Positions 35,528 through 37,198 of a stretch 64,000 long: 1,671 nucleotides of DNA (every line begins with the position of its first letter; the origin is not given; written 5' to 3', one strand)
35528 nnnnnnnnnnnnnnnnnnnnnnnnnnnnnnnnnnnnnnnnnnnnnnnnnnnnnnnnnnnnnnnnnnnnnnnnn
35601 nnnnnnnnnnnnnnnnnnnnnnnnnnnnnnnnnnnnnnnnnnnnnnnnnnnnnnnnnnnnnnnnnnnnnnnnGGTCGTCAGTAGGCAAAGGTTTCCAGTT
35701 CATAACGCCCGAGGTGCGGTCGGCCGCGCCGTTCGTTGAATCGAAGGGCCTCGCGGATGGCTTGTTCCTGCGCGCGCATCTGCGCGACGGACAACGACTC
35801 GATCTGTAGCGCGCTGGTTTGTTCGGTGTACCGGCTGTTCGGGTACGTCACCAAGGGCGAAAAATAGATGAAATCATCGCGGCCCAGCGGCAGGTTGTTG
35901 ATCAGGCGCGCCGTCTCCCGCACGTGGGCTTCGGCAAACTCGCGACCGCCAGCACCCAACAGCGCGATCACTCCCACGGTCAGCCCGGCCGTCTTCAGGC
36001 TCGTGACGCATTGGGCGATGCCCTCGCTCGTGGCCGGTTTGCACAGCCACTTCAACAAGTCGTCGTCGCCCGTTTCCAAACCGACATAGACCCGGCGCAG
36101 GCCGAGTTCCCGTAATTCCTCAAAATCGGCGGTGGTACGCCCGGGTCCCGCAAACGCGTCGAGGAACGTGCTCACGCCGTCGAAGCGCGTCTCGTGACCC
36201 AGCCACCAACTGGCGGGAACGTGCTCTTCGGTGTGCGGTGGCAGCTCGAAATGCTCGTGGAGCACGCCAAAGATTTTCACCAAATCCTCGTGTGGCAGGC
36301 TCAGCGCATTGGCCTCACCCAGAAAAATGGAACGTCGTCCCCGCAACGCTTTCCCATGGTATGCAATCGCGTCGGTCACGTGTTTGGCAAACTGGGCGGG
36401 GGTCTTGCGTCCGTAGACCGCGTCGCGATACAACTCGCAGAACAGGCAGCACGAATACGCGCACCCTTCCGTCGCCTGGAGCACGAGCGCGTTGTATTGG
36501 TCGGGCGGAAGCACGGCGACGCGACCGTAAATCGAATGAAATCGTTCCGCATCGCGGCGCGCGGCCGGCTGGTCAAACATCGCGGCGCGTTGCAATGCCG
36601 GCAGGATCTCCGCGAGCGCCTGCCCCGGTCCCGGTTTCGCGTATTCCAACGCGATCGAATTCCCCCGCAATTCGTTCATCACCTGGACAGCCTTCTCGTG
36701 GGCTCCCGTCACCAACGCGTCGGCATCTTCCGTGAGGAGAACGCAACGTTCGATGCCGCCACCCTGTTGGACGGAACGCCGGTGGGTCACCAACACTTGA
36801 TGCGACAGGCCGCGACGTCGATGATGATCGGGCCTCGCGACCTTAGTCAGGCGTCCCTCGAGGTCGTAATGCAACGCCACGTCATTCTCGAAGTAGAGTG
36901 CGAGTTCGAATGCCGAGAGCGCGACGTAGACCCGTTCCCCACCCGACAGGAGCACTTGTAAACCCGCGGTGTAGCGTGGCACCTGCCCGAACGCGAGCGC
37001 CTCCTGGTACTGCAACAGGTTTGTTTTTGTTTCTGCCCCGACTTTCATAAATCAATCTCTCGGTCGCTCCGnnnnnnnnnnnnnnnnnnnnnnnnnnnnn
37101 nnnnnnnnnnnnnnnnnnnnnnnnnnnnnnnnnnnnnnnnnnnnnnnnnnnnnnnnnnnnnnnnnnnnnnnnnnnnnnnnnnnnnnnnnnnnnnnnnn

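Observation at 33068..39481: Iron/haem supply block (feoAB + two NirJ/AhbC/AhbD-type radical-SAM enzymes + Cys-rich unknown) wedged between cytochrome loci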

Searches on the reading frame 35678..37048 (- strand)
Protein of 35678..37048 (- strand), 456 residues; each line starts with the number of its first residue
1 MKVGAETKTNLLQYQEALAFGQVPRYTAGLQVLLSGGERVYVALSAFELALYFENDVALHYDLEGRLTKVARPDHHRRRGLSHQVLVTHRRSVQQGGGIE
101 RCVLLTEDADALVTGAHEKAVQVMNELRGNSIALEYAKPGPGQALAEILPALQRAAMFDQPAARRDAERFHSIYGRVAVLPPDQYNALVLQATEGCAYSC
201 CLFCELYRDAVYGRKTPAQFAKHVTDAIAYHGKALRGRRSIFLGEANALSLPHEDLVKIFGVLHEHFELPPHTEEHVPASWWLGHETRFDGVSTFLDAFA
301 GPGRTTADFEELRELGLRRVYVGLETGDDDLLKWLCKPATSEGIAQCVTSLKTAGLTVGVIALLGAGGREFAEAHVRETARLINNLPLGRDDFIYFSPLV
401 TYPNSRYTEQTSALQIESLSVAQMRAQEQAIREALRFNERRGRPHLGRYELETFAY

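Call 3: search_protein_families(library=pfam, proteins=[window:35678-37048:-], max_evalue=0.01)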
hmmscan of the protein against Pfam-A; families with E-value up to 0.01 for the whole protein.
window:35678-37048:- (456 aa): 1 family
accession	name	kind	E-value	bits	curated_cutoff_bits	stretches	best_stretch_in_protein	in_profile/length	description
PF04055.27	Radical_SAM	-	1.4e-09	38.8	29.5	1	192-382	3-165/166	Radical SAM superfamily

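Call 4: search_protein_families(library=ncbifam, proteins=[window:35678-37048:-], max_evalue=0.01)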
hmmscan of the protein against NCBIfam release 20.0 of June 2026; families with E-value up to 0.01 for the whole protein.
window:35678-37048:- (456 aa): 2 families
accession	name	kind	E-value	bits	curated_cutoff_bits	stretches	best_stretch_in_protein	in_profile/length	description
TIGR04479.1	bcpD_PhpK_rSAM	subfamily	7.6e-06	24.6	600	1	312-385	337-408/504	PhpK family radical SAM P-methyltransferase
TIGR03471.1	HpnJ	equivalog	6.9e-05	21.9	577.6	1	309-368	290-349/472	hopanoid biosynthesis associated radical SAM protein HpnJ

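Call 6: search_protein_families(library=padloc, proteins=[window:35678-37048:-], max_evalue=0.01)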
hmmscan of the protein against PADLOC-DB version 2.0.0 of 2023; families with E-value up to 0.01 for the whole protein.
window:35678-37048:- (456 aa): 0 families

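Call 7: find_homologous_proteins(query=window:35678-37048:-)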
Query window:35678-37048:- (456 aa): 942 proteins with E <= 0.001 among 8000 candidates; the best 120 are listed.
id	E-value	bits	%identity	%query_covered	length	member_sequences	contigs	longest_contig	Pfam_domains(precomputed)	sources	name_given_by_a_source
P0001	0.0e+0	1034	100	100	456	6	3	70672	PF04055.28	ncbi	ncbi:MAG: radical SAM protein [Verrucomicrobiia bacterium]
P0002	2.2e-290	981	95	100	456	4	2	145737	PF04055.28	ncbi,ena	-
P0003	3.7e-273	924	89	100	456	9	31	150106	PF04055.28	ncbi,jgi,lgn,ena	jgi:hypothetical protein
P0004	3.8e-273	924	89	100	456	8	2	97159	PF04055.28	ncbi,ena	-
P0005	2.7e-272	921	89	100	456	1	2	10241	PF04055.28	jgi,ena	jgi:hypothetical protein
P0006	4.0e-271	917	89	100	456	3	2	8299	PF04055.28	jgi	-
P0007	1.9e-264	895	87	100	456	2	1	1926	PF04055.28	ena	-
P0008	2.2e-264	895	87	100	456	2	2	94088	PF04055.28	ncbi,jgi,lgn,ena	ncbi:MAG: radical SAM protein [Verrucomicrobiia bacterium]|jgi:hypothetical protein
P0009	1.4e-261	886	86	100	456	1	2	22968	PF04055.28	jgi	jgi:hypothetical protein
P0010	2.2e-253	859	83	100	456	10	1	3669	PF04055.28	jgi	jgi:hypothetical protein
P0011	3.0e-242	822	79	100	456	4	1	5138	PF04055.28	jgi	-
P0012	2.0e-241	819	81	100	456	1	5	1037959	PF04055.28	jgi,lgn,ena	jgi:hypothetical protein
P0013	4.9e-240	815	79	100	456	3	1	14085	PF04055.28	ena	-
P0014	1.5e-237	807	79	100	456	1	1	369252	PF04055.28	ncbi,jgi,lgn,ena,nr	ncbi:MAG TPA: radical SAM protein [Verrucomicrobiae bacterium]|nr:radical SAM protein [Verrucomicrob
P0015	8.0e-237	804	78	100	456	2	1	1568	PF04055.28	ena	-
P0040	1.8e-167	576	58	99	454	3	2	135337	PF04055.28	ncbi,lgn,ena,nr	ncbi:MAG TPA: radical SAM protein [Verrucomicrobiae bacterium]|nr:radical SAM protein [Verrucomicrob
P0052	1.2e-162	560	56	100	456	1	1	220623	PF04055.28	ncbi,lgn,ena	-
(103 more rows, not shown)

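Call 8: find_encoding_contigs(protein=P0052, flank=10000, max_places=3)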
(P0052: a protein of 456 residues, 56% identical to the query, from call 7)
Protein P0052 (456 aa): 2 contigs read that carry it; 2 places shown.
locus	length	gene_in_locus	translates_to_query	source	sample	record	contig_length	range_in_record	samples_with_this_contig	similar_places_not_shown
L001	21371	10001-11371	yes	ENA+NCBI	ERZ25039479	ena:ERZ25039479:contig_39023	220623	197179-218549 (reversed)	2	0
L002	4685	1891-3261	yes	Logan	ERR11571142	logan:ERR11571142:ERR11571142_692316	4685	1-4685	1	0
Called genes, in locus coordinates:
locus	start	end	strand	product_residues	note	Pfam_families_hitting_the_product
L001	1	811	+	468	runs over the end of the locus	-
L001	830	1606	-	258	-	PF00248:Aldo_ket_red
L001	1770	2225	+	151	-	-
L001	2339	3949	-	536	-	-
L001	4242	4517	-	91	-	-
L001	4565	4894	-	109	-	PF00216:Bac_DNA_binding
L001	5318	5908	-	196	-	-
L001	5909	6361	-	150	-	-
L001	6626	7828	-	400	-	-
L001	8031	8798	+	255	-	PF13186:SPASM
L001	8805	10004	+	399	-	PF13353:Fer4_12 (weak), PF04055:Radical_SAM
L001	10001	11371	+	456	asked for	PF04055:Radical_SAM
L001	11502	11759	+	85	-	PF04023:FeoA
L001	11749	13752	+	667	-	PF01926:MMR_HSR1, PF02421:FeoB_N, PF07670:Gate, PF07664:FeoB_C, PF07670:Gate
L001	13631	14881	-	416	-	PF00873:ACR_tran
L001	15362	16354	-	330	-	PF00873:ACR_tran, PF03176:MMPL, PF02355:SecD_SecF_C (weak)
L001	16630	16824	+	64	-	-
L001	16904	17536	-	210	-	PF00873:ACR_tran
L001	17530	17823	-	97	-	PF00873:ACR_tran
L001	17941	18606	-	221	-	PF00873:ACR_tran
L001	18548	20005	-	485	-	PF00873:ACR_tran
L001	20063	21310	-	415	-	PF25917:BSH_RND, PF25876:HH_MFP_RND, PF25944:Beta-barrel_RND, PF25954:Beta-barrel_RND_2 (weak), PF25967:RND-MFP_C, PF25989:YknX_C (faint)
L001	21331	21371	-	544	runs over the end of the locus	PF02321:OEP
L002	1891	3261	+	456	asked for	PF04055:Radical_SAM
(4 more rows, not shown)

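Call 9: find_encoding_contigs(protein=P0040, flank=10000, max_places=3)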
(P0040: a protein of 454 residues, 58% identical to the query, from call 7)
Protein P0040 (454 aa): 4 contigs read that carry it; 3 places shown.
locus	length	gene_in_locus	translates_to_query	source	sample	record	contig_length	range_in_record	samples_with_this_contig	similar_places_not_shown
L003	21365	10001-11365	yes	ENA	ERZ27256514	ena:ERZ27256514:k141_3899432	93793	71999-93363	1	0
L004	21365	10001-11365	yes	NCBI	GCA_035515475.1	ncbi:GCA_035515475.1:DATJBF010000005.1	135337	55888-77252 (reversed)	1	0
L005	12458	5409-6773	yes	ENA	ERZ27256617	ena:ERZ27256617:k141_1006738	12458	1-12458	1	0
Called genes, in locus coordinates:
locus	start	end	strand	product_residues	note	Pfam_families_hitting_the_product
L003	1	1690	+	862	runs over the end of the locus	PF22352:K319L-like_PKD (faint), PF02085:Cytochrom_CIII (faint), PF14522:Cytochrome_C7 (faint), PF14537:Cytochrom_c3_2 (faint), PF22113:Mtrc-MtrF_II-IV_dom (faint), PF09699:Paired_CXXCH_1 (faint), PF13435:Cytochrome_C554 (faint)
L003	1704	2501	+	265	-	PF14522:Cytochrome_C7 (faint), PF14537:Cytochrom_c3_2 (faint), PF22113:Mtrc-MtrF_II-IV_dom (faint), PF09699:Paired_CXXCH_1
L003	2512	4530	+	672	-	-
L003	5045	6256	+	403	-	PF04055:Radical_SAM, PF13186:SPASM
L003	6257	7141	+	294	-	PF10114:PocR, PF00165:HTH_AraC, PF12833:HTH_18, PF00165:HTH_AraC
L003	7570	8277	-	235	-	PF13489:Methyltransf_23, PF13847:Methyltransf_31 (weak), PF08241:Methyltransf_11, PF08242:Methyltransf_12, PF13649:Methyltransf_25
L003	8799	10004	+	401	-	PF13353:Fer4_12 (weak), PF04055:Radical_SAM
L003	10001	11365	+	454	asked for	PF04055:Radical_SAM (weak)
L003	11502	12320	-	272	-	PF03446:NAD_binding_2 (weak), PF03807:F420_oxidored, PF14748:P5CR_dimer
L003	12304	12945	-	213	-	PF01168:Ala_racemase_N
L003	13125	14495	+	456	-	PF00069:Pkinase, PF07714:PK_Tyr_Ser-Thr, PF03109:ABC1 (weak), PF02922:CBM_48, PF16561:AMPK1_CBM, PF22058:X25_BaPul_like (weak)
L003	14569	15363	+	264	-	-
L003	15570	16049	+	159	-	PF01037:AsnC_trans_reg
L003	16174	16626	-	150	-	PF07883:Cupin_2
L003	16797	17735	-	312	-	PF02445:NadA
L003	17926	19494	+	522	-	PF00089:Trypsin, PF13365:Trypsin_2, PF00595:PDZ, PF13180:PDZ_2, PF17820:PDZ_6 (weak), PF00595:PDZ, PF13180:PDZ_2, PF17820:PDZ_6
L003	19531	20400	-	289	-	PF01261:AP_endonuc_2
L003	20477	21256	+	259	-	PF05359:DUF748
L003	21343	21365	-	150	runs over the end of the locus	?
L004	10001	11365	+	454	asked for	PF04055:Radical_SAM (weak)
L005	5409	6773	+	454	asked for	PF04055:Radical_SAM (weak)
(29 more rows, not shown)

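Call 10: find_encoding_contigs(protein=P0014, flank=10000, max_places=3)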
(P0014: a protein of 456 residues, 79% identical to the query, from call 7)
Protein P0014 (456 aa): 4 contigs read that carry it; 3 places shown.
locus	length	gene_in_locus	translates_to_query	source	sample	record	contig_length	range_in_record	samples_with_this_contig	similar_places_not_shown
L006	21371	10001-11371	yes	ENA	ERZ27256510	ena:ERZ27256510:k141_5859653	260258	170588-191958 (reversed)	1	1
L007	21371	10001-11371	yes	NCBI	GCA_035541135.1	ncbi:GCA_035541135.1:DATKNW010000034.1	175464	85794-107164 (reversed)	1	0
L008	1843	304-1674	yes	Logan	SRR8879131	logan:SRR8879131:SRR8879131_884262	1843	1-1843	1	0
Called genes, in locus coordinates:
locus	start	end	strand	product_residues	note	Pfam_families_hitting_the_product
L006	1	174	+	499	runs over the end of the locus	PF21563:Mcp40H-20_sensor (weak), PF00672:HAMP, PF00512:HisKA, PF02518:HATPase_c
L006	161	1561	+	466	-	PF00072:Response_reg, PF00158:Sigma54_activat, PF14532:Sigma54_activ_2, PF07728:AAA_5, PF25601:AAA_lid_14, PF02954:HTH_8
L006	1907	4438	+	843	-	PF02085:Cytochrom_CIII (faint), PF13435:Cytochrome_C554 (faint), PF14522:Cytochrome_C7 (faint), PF14537:Cytochrom_c3_2 (faint), PF09699:Paired_CXXCH_1 (faint), PF22113:Mtrc-MtrF_II-IV_dom (weak)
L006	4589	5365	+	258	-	PF14522:Cytochrome_C7 (faint), PF14537:Cytochrom_c3_2 (faint), PF22113:Mtrc-MtrF_II-IV_dom (faint), PF22678:Cytochrom_c_NrfB-like (faint), PF09699:Paired_CXXCH_1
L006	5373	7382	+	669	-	-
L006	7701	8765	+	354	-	PF04055:Radical_SAM, PF13186:SPASM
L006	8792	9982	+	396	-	PF13353:Fer4_12 (weak), PF04055:Radical_SAM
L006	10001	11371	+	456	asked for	PF04055:Radical_SAM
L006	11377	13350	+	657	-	PF01926:MMR_HSR1, PF02421:FeoB_N, PF07670:Gate, PF07664:FeoB_C, PF07670:Gate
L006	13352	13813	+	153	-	PF04023:FeoA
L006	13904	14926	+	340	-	-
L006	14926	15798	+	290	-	PF19783:DUF6268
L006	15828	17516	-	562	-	PF00884:Sulfatase (faint), PF01663:Phosphodiest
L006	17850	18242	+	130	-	PF01253:SUI1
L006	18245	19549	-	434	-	PF07394:DUF1501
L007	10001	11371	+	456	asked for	PF04055:Radical_SAM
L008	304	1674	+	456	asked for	PF04055:Radical_SAM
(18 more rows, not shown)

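Call 16: search_solved_structures(query=A1, max_evalue=1, show_alignments=2)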
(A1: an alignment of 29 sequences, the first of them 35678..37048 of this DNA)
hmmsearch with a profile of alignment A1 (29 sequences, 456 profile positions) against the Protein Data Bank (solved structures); distinct sequences matched with E-value up to 1: 5.
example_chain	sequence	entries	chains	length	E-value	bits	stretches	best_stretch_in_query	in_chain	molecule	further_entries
5ul2_A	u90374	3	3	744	0.0058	18.6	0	315-356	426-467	OxsB protein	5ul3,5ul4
6iad_A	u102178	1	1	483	0.25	13.2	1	305-370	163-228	Histone acetyltransferase, ELP3 family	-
6iaz_A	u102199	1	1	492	0.25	13.1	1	305-370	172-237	Histone acetyltransferase, ELP3 family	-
6ia8_A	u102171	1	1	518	0.28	13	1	305-370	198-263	Histone acetyltransferase, ELP3 family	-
9ccb_A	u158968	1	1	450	0.77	11.6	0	320-389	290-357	Radical SAM core domain-containing protein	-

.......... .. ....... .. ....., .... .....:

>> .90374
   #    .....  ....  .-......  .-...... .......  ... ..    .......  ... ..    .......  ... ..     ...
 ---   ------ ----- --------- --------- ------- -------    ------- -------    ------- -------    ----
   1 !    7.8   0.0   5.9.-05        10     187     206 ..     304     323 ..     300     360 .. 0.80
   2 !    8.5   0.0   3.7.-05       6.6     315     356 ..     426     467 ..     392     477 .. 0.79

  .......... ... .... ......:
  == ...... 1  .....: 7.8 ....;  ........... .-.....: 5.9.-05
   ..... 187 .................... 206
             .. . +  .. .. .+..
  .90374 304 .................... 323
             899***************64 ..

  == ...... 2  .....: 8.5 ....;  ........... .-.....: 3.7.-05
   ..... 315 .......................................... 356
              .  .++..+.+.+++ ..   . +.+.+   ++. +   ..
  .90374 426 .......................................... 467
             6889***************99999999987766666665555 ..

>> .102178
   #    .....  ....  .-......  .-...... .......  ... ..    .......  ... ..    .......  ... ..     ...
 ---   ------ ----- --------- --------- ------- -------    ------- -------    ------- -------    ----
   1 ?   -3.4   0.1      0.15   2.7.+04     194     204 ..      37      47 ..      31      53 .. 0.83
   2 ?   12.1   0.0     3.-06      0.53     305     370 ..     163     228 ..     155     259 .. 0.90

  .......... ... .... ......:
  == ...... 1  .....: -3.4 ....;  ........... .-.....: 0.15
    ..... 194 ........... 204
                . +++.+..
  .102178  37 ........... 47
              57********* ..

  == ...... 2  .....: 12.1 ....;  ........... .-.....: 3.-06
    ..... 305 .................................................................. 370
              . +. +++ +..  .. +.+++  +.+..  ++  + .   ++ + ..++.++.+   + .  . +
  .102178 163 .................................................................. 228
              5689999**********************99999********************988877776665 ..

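Call 25: predict_structure(alignment_id=A1)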
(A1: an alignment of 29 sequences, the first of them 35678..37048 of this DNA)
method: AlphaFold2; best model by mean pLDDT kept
length: 456 residues; sequences in the alignment: 29
mean_pLDDT: 88.3   pTM: 0.87
mean pLDDT of the five models: 88.3, 88.0, 87.8, 84.9, 84.5
residues with pLDDT >= 90: 283; 70-90: 135; 50-70: 30; < 50: 8
segments of 3 or more residues with pLDDT < 50: 1-8
pLDDT, mean of each block of 10 residues (from residue 1): 42 76 89 92 95 92 95 91 91 83 90 97 91 88 94 97 95 79 88 75 63 86 96 94 81 91 96 87 94 82 82 95 92 88 93 95 93 97 96 92 81 90 94 93 89 71
secondary structure, 60 per line:
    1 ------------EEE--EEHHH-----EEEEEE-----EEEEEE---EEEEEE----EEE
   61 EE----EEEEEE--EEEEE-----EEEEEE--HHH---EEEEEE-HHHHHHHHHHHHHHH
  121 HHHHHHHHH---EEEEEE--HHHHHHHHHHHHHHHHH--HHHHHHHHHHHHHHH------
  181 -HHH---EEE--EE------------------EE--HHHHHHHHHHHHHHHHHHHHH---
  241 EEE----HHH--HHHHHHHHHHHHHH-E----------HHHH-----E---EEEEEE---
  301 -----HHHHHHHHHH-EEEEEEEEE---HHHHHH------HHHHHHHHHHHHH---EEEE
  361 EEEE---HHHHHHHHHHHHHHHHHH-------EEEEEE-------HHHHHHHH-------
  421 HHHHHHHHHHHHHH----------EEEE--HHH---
elements in order: E13-15 E28-33 E39-44 E48-53 E58-62 E67-72 E75-79 E85-90 E99-104 H106-129 E133-138 H141-157 H160-174 E188-190 H217-237 E241-243 H253-266 H279-282 E292-297 H306-315 E317-325 H329-334 H341-353 E357-364 H368-385 E393-398 H406-413 H421-434 E445-448
